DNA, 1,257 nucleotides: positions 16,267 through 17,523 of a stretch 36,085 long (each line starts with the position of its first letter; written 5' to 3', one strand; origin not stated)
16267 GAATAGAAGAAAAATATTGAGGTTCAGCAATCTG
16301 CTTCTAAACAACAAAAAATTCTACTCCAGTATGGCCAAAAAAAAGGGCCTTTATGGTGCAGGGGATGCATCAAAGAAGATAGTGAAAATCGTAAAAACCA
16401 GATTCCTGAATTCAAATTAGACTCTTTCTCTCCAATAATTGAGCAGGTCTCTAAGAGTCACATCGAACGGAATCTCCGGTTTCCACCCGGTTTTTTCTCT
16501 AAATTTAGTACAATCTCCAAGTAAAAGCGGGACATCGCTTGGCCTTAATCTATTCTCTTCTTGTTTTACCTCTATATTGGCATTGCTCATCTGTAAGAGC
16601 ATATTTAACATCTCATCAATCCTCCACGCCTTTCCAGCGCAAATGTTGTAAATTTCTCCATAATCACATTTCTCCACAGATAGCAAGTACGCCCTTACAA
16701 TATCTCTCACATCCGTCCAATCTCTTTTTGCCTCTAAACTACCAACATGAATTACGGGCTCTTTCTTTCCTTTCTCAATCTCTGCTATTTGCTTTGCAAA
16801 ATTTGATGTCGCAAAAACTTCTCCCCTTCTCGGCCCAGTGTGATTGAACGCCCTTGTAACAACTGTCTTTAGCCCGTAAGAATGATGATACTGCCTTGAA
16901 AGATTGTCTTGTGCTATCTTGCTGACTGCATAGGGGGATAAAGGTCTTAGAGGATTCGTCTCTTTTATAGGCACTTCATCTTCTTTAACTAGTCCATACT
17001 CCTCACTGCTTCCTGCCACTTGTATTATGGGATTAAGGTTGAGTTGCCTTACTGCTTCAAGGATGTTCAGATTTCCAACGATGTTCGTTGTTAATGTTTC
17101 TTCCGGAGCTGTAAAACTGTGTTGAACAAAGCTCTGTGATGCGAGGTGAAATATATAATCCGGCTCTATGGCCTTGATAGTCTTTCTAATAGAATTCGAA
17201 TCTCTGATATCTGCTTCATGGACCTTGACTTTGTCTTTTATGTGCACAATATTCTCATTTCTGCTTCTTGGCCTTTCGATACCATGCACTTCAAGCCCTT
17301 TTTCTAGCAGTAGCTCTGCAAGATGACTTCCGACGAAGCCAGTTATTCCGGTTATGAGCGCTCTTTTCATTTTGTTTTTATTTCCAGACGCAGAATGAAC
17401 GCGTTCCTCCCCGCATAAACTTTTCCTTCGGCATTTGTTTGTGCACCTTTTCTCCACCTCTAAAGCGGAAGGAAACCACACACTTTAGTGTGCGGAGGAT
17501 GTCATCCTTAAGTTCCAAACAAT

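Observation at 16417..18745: Lys-to-His DegT-family enzyme next to Gmd: predicted GDP-3,6-dideoxyhexose (colitose-like) branch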

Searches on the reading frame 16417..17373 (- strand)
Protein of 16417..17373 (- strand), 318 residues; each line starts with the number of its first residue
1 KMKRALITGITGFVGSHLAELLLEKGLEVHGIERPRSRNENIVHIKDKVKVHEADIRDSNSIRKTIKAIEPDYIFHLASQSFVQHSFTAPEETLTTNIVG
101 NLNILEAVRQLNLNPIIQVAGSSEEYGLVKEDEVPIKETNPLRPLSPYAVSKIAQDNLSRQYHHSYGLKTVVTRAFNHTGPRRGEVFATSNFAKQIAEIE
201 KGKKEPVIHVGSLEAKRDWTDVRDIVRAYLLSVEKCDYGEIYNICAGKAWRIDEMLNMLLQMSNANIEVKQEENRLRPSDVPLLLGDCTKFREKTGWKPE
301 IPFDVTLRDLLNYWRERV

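Call 6: search_protein_families(library=ncbifam, proteins=[window:16417-17373:-])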
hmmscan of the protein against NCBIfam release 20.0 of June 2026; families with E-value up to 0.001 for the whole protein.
window:16417-17373:- (318 aa): 42 families (the best 25 are shown)
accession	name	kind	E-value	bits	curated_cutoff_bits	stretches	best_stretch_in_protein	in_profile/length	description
TIGR01472.1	gmd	equivalog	3.6e-64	217.1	415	1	3-312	1-336/342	GDP-mannose 4,6-dehydratase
TIGR04180.1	EDH_00030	hypoth_equivalog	1.3e-56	191.9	475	1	6-300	2-295/297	NAD-dependent 4,6-dehydratase LegB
TIGR01181.1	dTDP_gluc_dehyt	equivalog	6.3e-47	160.2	365.1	1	5-314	2-311/321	dTDP-glucose 4,6-dehydratase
TIGR01179.1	galE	equivalog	3.5e-39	134.6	262.3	1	5-311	2-322/332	UDP-glucose 4-epimerase GalE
TIGR02622.1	CDP_4_6_dhtase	equivalog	4.6e-39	134.5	278.45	1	2-316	4-332/352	CDP-glucose 4,6-dehydratase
NF007490.0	PRK10084.1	subfamily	1.8e-27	96.3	649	1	5-313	3-333/361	dTDP-glucose 4,6-dehydratase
NF007582.0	PRK10217.1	equivalog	1.2e-26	93.7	698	1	2-247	1-254/355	dTDP-glucose 4,6-dehydratase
NF011728.1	PRK15181.1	equivalog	6e-23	81.4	760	1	3-313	16-336/348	Vi polysaccharide biosynthesis UDP-N-acetylglucosaminuronic acid C-4 epimerase TviC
TIGR03466.1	HpnA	hypoth_equivalog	1.5e-20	73.3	367.65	1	4-266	2-249/327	hopanoid-associated sugar epimerase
TIGR02197.1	heptose_epim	equivalog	6.8e-17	61.6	274.6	1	6-268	2-265/316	ADP-glyceromanno-heptose 6-epimerase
NF008872.0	PRK11908.1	equivalog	1.7e-16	60.2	294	1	2-316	1-337/349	bifunctional UDP-4-keto-pentose/UDP-xylose synthase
NF052578.1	StrlDmthSdmBMthl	equivalog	3.5e-16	59.9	600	1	5-263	3-245/328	sterol demethylase protein SdmB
NF042423.1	oxyalk_red_Shew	equivalog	1.3e-15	57.3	580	1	1-234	7-222/331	2-alkyl-3-oxoalkanoate reductase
NF007956.0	PRK10675.1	subfamily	4.4e-15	55.6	394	1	4-304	2-319/338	UDP-glucose 4-epimerase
NF047922.1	GDPFucSynFcl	equivalog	6.6e-14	52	500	1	49-311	32-298/308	GDP-L-fucose synthase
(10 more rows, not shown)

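Call 7: search_protein_families(library=pfam, proteins=[window:16417-17373:-])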
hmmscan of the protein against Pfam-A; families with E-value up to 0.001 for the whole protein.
window:16417-17373:- (318 aa): 8 families
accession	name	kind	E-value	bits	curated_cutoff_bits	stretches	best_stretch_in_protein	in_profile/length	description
PF16363.11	GDP_Man_Dehyd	-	1.3e-89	301.4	27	1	6-309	1-331/332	GDP-mannose 4,6 dehydratase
PF01370.27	Epimerase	-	3.1e-64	217.1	20.9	1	5-245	1-240/240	NAD dependent epimerase/dehydratase family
PF02719.21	Polysacc_synt_2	-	1.1e-12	48.2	20.2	1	6-119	2-126/293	Polysaccharide biosynthesis protein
PF04321.23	RmlD_sub_bind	-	1.2e-11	44.7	27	1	4-164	2-141/287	RmlD substrate binding domain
PF01073.25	3Beta_HSD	-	1.7e-10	40.9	22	1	6-239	1-235/280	3-beta hydroxysteroid dehydrogenase/isomerase family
PF07993.18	NAD_binding_4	-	5.6e-06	26.1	20.1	0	7-175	1-204/258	Male sterility protein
PF13460.12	NAD_binding_10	-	8.6e-06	26.2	27.2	1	9-164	1-136/184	NAD(P)H-binding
PF00106.31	adh_short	-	6.5e-05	22.9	26.6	0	3-71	1-73/195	short chain dehydrogenase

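Call 14: search_solved_structures(query=window:16417-17373:-, max_evalue=1e-20, show_alignments=3)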
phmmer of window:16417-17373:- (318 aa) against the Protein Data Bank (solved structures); distinct sequences matched with E-value up to 1e-20: 40.
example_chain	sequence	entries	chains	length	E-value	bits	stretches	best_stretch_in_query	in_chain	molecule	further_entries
2pk3_A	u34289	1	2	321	4.8e-86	292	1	4-316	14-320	GDP-6-deoxy-D-lyxo-4-hexulose reductase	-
7us5_A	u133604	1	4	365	5.6e-71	242.5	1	3-317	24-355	GDP-D-GLYCERO-D-MANNO-HEPTOSE 4,6-DEHYDRATASE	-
1db3_A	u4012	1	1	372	7.3e-53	183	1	3-259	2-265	GDP-MANNOSE 4,6-DEHYDRATASE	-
7kf3_A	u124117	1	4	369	1.3e-51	178.9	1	3-270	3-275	GDP-mannose 4,6-dehydratase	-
6x3b_A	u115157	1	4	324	7.3e-51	176.4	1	70-318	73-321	GDP-6-deoxy-D-mannose reductase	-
6gpj_A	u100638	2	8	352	7.7e-50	173.1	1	5-257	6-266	GDP-mannose 4,6 dehydratase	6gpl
1t2a_A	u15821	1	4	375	1e-49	172.7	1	5-257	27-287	GDP-mannose 4,6 dehydratase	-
5in4_A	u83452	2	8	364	1e-49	172.6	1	5-257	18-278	GDP-mannose 4,6 dehydratase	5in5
6q94_B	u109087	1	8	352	1.9e-49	171.8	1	5-312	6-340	GDP-mannose 4,6 dehydratase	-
6gpk_A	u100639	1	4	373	2.4e-49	171.5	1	5-257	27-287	GDP-mannose 4,6 dehydratase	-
1n7g_A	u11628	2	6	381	3.6e-48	167.6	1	3-308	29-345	GDP-D-mannose-4,6-dehydratase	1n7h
2z1m_A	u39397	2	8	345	1.9e-44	155.4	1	3-309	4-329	GDP-D-mannose dehydratase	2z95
5uzh_A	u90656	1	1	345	7.8e-44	153.4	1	3-271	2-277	NafoA.00085.b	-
1rpn_A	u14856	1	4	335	3.9e-43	151.1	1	3-311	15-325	GDP-mannose 4,6-dehydratase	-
4lw8_A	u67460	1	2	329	2.1e-37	132.2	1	3-314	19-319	Putative epimerase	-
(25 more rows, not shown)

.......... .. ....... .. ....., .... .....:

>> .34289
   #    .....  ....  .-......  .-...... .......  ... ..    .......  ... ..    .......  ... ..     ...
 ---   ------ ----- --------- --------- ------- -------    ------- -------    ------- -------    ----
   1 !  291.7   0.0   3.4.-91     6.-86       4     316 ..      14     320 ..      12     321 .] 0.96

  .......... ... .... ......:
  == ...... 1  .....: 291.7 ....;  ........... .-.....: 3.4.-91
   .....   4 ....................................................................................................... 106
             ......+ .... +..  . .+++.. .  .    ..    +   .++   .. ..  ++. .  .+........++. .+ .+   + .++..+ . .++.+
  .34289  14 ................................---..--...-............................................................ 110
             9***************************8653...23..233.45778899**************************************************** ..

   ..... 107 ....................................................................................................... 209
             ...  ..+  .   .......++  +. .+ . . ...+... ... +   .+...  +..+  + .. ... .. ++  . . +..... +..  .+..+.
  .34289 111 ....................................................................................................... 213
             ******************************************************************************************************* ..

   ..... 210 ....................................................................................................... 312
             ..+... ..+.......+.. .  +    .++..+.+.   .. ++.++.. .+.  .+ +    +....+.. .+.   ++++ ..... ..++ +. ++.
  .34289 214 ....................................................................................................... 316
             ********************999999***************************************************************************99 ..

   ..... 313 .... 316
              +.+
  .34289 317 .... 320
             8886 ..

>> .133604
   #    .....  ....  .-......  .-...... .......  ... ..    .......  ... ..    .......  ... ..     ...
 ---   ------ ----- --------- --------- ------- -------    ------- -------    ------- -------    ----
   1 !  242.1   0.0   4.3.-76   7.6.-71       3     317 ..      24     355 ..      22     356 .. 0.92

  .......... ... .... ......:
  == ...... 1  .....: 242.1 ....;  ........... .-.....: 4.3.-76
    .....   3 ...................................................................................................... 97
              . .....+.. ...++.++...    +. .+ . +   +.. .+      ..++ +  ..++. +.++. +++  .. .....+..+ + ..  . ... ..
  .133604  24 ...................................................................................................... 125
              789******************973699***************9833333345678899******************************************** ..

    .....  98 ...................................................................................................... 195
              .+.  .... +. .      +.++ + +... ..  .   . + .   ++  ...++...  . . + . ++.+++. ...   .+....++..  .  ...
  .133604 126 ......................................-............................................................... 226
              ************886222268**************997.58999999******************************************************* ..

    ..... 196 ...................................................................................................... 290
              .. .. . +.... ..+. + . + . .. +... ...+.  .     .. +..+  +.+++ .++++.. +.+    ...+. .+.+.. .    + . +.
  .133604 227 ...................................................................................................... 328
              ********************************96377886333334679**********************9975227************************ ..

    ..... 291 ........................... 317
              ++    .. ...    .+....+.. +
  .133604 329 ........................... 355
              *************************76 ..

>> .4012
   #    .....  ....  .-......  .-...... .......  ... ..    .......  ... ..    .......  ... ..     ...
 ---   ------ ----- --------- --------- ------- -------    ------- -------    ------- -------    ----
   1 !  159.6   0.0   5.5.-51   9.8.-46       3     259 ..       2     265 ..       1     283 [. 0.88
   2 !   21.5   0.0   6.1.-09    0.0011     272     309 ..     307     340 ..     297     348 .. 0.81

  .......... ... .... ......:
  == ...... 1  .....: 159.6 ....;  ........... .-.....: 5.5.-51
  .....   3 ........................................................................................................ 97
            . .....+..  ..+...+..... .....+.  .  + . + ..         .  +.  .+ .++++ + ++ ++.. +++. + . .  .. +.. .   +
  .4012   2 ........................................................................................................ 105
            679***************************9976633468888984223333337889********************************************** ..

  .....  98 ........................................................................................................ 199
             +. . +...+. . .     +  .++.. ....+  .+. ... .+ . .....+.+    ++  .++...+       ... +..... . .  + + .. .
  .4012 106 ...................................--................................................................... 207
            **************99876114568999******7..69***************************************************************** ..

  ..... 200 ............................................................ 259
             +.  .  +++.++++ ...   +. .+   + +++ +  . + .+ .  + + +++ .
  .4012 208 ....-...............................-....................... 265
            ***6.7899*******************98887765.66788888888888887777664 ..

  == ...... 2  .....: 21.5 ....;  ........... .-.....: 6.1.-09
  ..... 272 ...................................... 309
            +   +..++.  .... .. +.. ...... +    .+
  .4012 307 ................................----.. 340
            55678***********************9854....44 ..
